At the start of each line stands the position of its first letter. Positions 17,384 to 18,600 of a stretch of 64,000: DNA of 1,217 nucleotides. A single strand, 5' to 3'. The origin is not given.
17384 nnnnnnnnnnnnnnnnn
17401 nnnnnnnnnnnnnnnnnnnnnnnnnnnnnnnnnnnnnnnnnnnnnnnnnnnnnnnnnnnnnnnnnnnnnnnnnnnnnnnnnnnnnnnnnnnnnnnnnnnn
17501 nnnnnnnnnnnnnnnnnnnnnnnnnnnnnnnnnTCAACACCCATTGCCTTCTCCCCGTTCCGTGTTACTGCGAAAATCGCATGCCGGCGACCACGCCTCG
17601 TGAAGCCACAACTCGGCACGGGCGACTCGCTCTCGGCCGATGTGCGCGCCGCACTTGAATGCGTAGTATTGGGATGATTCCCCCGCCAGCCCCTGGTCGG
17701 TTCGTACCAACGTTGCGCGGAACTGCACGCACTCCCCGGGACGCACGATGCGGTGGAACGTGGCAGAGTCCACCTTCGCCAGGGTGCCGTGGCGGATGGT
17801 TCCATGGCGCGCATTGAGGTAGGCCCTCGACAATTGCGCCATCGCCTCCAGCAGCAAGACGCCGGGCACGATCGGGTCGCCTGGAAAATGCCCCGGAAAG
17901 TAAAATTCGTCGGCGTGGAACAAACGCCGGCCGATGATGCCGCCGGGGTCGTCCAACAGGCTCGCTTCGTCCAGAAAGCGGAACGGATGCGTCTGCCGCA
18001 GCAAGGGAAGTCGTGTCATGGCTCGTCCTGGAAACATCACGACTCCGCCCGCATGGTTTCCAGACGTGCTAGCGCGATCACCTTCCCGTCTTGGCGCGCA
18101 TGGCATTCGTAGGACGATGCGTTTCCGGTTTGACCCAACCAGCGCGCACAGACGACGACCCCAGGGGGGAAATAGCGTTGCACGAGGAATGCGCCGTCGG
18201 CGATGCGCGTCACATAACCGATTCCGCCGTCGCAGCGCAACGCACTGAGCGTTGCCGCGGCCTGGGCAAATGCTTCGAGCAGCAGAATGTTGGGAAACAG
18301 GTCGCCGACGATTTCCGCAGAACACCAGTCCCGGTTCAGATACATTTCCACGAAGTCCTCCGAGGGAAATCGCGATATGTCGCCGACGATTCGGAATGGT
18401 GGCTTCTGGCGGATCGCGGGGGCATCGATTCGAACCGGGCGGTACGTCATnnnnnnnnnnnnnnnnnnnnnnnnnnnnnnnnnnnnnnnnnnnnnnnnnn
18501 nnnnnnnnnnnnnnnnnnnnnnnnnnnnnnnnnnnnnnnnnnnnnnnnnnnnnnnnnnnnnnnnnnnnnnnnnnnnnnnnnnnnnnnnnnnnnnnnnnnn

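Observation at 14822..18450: Every elongation enzyme has a degenerate twin: KR + pseudo-KR and DH + pseudo-DH, in addition to KS + CLF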

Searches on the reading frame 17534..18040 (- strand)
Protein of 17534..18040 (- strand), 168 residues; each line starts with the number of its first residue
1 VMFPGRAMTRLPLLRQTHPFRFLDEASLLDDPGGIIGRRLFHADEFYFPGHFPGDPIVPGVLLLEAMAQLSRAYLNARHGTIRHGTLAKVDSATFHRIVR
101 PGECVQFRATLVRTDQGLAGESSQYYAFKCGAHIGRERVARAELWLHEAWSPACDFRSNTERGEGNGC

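Call 5: search_protein_families(library=pfam, proteins=[window:17534-18040:-], max_evalue=0.1)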
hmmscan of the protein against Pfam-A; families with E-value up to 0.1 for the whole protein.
window:17534-18040:- (168 aa): 2 families
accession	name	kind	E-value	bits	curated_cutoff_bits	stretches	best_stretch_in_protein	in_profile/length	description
PF07977.19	FabA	-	5.9e-18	65.3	23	1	17-140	4-135/138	FabA-like domain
PF03061.28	4HBT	-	0.04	14.7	20.6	1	67-114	12-59/79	Thioesterase superfamily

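Call 6: search_protein_families(library=ncbifam, proteins=[window:17534-18040:-], max_evalue=0.1)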
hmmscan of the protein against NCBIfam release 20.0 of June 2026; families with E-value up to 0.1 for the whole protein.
window:17534-18040:- (168 aa): 7 families
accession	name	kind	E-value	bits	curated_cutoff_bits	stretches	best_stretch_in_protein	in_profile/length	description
NF000582.1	PRK00006.1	equivalog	1.8e-19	70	113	1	14-145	9-134/137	3-hydroxyacyl-ACP dehydratase FabZ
TIGR01750.1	fabZ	equivalog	1.3e-17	64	155.15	1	15-145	11-138/141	3-hydroxyacyl-ACP dehydratase FabZ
NF009667.0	PRK13188.1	equivalog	3.6e-17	62.2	465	1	14-115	330-432/464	bifunctional UDP-3-O-[3-hydroxymyristoyl] N-acetylglucosamine deacetylase/3-hydroxyacyl-ACP dehydratase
NF003509.0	PRK05174.1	equivalog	3.3e-08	33.5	124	1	38-111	58-131/172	bifunctional 3-hydroxydecanoyl-ACP dehydratase/trans-2-decenoyl-ACP isomerase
TIGR01749.1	fabA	equivalog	4.9e-08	33.1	238.15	1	42-102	59-118/169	3-hydroxyacyl-[acyl-carrier-protein] dehydratase FabA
NF058663.1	cispen_cyc_AmcE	equivalog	8.7e-06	25.8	140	1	13-141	12-135/153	cispentacin biosynthesis cyclizing decarboxylase AmcE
NF041195.1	ScbA_BarX_GamBu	equivalog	0.057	12.6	200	1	58-97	215-249/290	ScbA/BarX family gamma-butyrolactone biosynthesis protein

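Call 51: search_solved_structures(query=window:17534-18040:-, max_evalue=0.001, show_alignments=2)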
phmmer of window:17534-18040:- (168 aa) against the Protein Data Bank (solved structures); distinct sequences matched with E-value up to 0.001: 28.
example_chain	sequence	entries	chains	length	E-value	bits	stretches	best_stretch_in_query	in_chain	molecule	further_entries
4zw0_A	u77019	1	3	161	4.8e-13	52.4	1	13-144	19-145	3-hydroxyacyl-[acyl-carrier-protein] dehydratase FabZ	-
6n3p_A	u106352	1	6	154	2e-12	50.4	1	12-119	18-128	3-hydroxyacyl-[acyl-carrier-protein] dehydratase FabZ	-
5bux_A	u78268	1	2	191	1.4e-11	47.6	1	13-119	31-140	3-hydroxyacyl-[acyl-carrier-protein] dehydratase FabZ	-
5buw_A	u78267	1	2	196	1.5e-11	47.5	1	13-119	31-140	3-hydroxyacyl-[acyl-carrier-protein] dehydratase FabZ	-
3d6x_A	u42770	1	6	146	1.3e-10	44.5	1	13-135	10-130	(3R)-hydroxymyristoyl-[acyl-carrier-protein] dehydratase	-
2cf2_C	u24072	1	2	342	4e-10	42.9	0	38-81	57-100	FATTY ACID SYNTHASE, DH DOMAIN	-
8ayd_AA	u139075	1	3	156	4.7e-10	42.7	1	13-108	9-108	3-hydroxyacyl-[acyl-carrier-protein] dehydratase FabZ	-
4h4g_A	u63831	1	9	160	6.1e-10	42.3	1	11-118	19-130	(3R)-hydroxymyristoyl-[acyl-carrier-protein] dehydratase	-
1zhg_A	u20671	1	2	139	7.9e-10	41.9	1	14-117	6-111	beta hydroxyacyl-acyl carrier protein dehydratase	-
2okh_A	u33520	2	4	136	9.2e-10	41.7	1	14-117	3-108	Beta-hydroxyacyl-ACP dehydratase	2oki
4i83_A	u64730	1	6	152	9.9e-10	41.6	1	11-119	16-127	3-hydroxyacyl-[acyl-carrier-protein] dehydratase FabZ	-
1z6b_A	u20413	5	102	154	1e-09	41.6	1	13-117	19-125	fatty acid synthesis protein | Beta-hydroxyacyl-ACP dehydratase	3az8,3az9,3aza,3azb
8ayc_A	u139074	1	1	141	7.8e-09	38.7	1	13-103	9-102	Beta-hydroxyacyl-(Acyl-carrier-protein) dehydratase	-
7qv0_A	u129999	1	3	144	9.3e-09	38.5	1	13-103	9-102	Beta-hydroxyacyl-(Acyl-carrier-protein) dehydratase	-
8ayb_A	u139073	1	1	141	1.1e-08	38.3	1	13-103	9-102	Beta-hydroxyacyl-(Acyl-carrier-protein) dehydratase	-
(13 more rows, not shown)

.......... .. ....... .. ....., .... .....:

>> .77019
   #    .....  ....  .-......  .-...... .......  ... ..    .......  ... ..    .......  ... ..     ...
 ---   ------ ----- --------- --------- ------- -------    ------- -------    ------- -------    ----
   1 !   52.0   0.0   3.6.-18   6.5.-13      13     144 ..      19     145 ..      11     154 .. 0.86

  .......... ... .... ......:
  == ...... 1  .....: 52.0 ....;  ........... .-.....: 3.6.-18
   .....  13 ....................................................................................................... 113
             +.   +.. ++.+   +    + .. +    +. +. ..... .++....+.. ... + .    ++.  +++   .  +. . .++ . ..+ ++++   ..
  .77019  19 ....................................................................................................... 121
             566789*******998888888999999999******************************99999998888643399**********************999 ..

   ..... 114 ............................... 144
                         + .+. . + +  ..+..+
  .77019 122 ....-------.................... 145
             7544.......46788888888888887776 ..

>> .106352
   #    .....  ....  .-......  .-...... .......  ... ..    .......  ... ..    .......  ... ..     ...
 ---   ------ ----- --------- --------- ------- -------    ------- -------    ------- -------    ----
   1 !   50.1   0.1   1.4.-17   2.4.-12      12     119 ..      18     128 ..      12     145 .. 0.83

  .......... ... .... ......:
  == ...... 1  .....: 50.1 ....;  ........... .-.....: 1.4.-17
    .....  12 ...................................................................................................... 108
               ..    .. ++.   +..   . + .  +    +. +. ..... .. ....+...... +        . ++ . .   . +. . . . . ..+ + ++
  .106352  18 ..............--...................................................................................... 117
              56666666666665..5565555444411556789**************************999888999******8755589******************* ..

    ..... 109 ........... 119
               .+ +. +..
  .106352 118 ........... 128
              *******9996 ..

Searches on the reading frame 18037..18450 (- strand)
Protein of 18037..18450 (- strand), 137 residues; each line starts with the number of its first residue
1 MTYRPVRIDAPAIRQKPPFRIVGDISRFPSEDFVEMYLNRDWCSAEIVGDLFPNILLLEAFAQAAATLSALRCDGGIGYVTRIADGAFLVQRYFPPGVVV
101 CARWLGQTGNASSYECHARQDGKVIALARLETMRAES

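Call 5: search_protein_families(library=pfam, proteins=[window:18037-18450:-], max_evalue=0.1)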
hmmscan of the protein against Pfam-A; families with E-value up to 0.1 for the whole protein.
window:18037-18450:- (137 aa): 1 family
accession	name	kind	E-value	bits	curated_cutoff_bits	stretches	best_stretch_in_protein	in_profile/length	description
PF17194.10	AbiEi_3_N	-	0.092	13.2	26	0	93-129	11-47/93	Transcriptional regulator, AbiEi antitoxin N-terminal domain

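Call 6: search_protein_families(library=ncbifam, proteins=[window:18037-18450:-], max_evalue=0.1)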
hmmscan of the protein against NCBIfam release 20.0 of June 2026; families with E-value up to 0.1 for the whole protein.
window:18037-18450:- (137 aa): 3 families
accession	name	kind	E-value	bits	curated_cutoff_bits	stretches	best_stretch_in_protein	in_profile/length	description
NF000582.1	PRK00006.1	equivalog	0.0007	19.5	113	1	51-133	52-136/137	3-hydroxyacyl-ACP dehydratase FabZ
TIGR01750.1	fabZ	equivalog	0.0013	18.6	155.15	1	51-133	53-140/141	3-hydroxyacyl-ACP dehydratase FabZ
NF041195.1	ScbA_BarX_GamBu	equivalog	0.021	14.1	200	1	50-129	213-288/290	ScbA/BarX family gamma-butyrolactone biosynthesis protein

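Call 11: find_homologous_proteins(query=window:18037-18450:-, max_evalue=0.001)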
Query window:18037-18450:- (137 aa): 6 proteins with E <= 0.001 among 158 candidates.
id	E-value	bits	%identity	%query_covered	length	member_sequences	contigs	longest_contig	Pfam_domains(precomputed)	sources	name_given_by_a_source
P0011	4.7e-87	307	100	100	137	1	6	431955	-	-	-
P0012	3.3e-65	236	81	100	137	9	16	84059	-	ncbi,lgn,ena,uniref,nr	uniref:Thioesterase domain-containing protein n=1 Tax=uncultured bacterium DX-7F-24 TaxID=1292054 Re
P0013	4.6e-63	229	78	100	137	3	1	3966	-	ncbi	-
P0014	2.1e-62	227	80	100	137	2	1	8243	-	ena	-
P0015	4.0e-62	226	80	100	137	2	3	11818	-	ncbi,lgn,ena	-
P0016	6.3e-56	206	71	100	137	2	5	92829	-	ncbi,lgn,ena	-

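Call 52: search_solved_structures(query=A4, max_evalue=10, show_alignments=3)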
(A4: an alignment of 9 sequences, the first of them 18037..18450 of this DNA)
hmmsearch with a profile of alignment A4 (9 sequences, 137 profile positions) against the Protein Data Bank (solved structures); distinct sequences matched with E-value up to 10: 25.
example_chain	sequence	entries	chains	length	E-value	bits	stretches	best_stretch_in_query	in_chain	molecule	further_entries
1u1z_A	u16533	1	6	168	4.3e-12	49.6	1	7-130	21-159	(3R)-hydroxymyristoyl-[acyl carrier protein] dehydratase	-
4i83_A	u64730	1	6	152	5.3e-09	39.6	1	15-130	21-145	3-hydroxyacyl-[acyl-carrier-protein] dehydratase FabZ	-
6n3p_A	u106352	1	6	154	9.5e-09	38.8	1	15-134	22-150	3-hydroxyacyl-[acyl-carrier-protein] dehydratase FabZ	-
4zw0_A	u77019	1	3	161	1.3e-08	38.3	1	14-134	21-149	3-hydroxyacyl-[acyl-carrier-protein] dehydratase FabZ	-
5bux_A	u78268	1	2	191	1.6e-08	38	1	15-133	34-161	3-hydroxyacyl-[acyl-carrier-protein] dehydratase FabZ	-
5buw_A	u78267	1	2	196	1.8e-08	37.9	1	15-133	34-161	3-hydroxyacyl-[acyl-carrier-protein] dehydratase FabZ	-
3d6x_A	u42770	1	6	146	4.4e-07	33.4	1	13-133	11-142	(3R)-hydroxymyristoyl-[acyl-carrier-protein] dehydratase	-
3b7j_A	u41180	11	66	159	5.8e-07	33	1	16-135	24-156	(3R)-hydroxymyristoyl-acyl carrier protein dehydratase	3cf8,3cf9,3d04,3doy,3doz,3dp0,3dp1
4h4g_A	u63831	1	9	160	6.2e-07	32.9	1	18-131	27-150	(3R)-hydroxymyristoyl-[acyl-carrier-protein] dehydratase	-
8ayc_A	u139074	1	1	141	6.6e-07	32.8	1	13-130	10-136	Beta-hydroxyacyl-(Acyl-carrier-protein) dehydratase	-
2gll_A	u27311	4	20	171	7.3e-07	32.7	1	16-135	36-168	(3R)-hydroxymyristoyl-acyl carrier protein dehydratase | 3-hydroxyacyl-[acyl-carrier-protein] dehydratase FabZ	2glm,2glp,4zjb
8ayd_AA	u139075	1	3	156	2.5e-06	31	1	12-131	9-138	3-hydroxyacyl-[acyl-carrier-protein] dehydratase FabZ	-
5buy_A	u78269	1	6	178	3.9e-06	30.3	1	13-131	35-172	3-hydroxyacyl-[acyl-carrier-protein] dehydratase FabZ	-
8ayi_A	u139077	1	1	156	4.3e-06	30.2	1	13-130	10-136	Beta-hydroxyacyl-(Acyl-carrier-protein) dehydratase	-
7qv0_A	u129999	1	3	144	4.7e-06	30.1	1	13-130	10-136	Beta-hydroxyacyl-(Acyl-carrier-protein) dehydratase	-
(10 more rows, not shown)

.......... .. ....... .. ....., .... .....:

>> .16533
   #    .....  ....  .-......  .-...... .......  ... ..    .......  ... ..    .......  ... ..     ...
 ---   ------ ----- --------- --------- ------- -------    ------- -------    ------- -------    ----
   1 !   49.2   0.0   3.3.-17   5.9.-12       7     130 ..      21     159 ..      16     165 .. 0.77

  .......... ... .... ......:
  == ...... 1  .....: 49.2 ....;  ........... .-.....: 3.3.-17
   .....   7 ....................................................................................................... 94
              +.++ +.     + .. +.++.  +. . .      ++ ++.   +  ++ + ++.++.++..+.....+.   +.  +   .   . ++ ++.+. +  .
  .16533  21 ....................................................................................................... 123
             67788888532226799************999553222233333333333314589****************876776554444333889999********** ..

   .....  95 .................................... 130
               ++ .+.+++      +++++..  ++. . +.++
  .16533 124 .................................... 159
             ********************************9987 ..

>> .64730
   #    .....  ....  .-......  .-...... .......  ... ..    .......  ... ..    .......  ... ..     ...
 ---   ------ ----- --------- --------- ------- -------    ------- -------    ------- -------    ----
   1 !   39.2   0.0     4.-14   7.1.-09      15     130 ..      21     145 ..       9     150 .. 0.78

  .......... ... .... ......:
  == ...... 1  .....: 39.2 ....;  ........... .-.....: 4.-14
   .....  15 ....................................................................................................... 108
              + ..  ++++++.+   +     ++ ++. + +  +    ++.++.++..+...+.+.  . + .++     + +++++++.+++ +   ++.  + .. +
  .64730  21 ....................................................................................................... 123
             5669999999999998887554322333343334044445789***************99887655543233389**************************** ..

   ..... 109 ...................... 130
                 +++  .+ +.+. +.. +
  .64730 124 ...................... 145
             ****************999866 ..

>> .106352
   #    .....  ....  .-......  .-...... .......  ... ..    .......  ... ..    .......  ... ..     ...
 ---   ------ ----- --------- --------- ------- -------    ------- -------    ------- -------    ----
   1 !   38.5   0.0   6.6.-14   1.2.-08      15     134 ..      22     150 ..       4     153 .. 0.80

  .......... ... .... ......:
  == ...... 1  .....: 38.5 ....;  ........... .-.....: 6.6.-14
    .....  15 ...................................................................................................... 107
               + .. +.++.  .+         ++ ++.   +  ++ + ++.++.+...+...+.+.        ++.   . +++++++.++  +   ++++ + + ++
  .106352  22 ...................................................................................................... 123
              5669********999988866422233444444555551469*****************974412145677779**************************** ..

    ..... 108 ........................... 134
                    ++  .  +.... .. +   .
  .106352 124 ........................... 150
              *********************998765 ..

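Call 83: predict_structure(alignment_id=A6)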
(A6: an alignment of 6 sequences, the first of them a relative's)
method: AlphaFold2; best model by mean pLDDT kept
length: 137 residues; sequences in the alignment: 6
mean_pLDDT: 67.8   pTM: 0.67
mean pLDDT of the five models: 67.8, 66.5, 64.3, 60.0, 56.0
residues with pLDDT >= 90: 12; 70-90: 67; 50-70: 23; < 50: 35
segments of 3 or more residues with pLDDT < 50: 1-29, 46-50
pLDDT, mean of each block of 10 residues (from residue 1): 28 39 41 75 52 76 82 62 83 79 85 89 90 66
secondary structure, 60 per line:
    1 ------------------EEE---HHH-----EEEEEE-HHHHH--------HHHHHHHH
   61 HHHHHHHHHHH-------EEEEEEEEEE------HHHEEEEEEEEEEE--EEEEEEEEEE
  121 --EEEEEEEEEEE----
elements in order: E19-21 E33-38 H40-44 H53-71 E79-88 E98-108 E111-120 E123-133

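Call 86: fold_search(model_id=the predicted structure, library=pdb)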
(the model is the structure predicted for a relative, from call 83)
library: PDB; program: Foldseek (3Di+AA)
matches with E <= 10: 1423; with E <= 0.001: 62
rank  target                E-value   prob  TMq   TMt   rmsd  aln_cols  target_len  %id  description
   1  1u1z_C                2.4e-05  1.00  0.67  0.63   3.2       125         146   23  The Structure of (3R)-hydroxyacyl-ACP dehydratase (FabZ) (released 2004-09-28)
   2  1u1z_A                3.0e-05  1.00  0.67  0.65   3.6       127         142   22  The Structure of (3R)-hydroxyacyl-ACP dehydratase (FabZ) (released 2004-09-28)
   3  4h4g_I                4.8e-05  1.00  0.55  0.56   3.7       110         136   23  Crystal Structure of (3R)-hydroxymyristoyl-[acyl-carrier-protein] dehydratase from Burkholderia thailandensis E264 (released 2012-10-03)
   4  5buy_A                4.8e-05  1.00  0.57  0.54   4.8       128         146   20  Crystal Structure of beta-hydroxyacyl-acyl carrier protein dehydratase (FabZ) from Francisella tularensis (released 2016-06-08)
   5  1u1z_D                5.4e-05  1.00  0.64  0.62   3.5       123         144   22  The Structure of (3R)-hydroxyacyl-ACP dehydratase (FabZ) (released 2004-09-28)
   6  5buy_B                6.8e-05  1.00  0.60  0.58   3.9       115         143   22  Crystal Structure of beta-hydroxyacyl-acyl carrier protein dehydratase (FabZ) from Francisella tularensis (released 2016-06-08)
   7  1u1z_B                6.8e-05  1.00  0.63  0.59   3.8       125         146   22  The Structure of (3R)-hydroxyacyl-ACP dehydratase (FabZ) (released 2004-09-28)
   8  2glv_B                7.2e-05  1.00  0.58  0.54   3.7       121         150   24  Crystal structure of (3R)-Hydroxyacyl-Acyl Carrier Protein Dehydratase(FabZ) mutant(Y100A) from Helicobacter pylori (released 2007-03-13)
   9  5buy_F                7.2e-05  1.00  0.56  0.57   4.4       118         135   21  Crystal Structure of beta-hydroxyacyl-acyl carrier protein dehydratase (FabZ) from Francisella tularensis (released 2016-06-08)
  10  5buw_A                7.7e-05  1.00  0.64  0.62   3.2       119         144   22  Crystal Structure of beta-hydroxyacyl-acyl carrier protein dehydratase (FabZ) from Yersinia Pestis (released 2016-06-15)
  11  4h4g_F                7.7e-05  1.00  0.61  0.60   3.0       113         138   23  Crystal Structure of (3R)-hydroxymyristoyl-[acyl-carrier-protein] dehydratase from Burkholderia thailandensis E264 (released 2012-10-03)
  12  3d6x_E                1.0e-04  1.00  0.60  0.58   3.3       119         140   23  Crystal structure of Campylobacter jejuni FabZ (released 2009-05-05)
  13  5buy_D                1.1e-04  1.00  0.58  0.58   4.4       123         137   21  Crystal Structure of beta-hydroxyacyl-acyl carrier protein dehydratase (FabZ) from Francisella tularensis (released 2016-06-08)
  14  3d6x_B                1.2e-04  1.00  0.57  0.56   3.5       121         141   22  Crystal structure of Campylobacter jejuni FabZ (released 2009-05-05)
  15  3d04_B                1.5e-04  1.00  0.59  0.54   4.2       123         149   24  Crystal structure of (3R)-Hydroxyacyl-Acyl Carrier Protein Dehydratase (FabZ) from Helicobacter pylori in complex with (released 2008-12-09)
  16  1u1z_E                1.6e-04  1.00  0.63  0.60   4.1       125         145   21  The Structure of (3R)-hydroxyacyl-ACP dehydratase (FabZ) (released 2004-09-28)
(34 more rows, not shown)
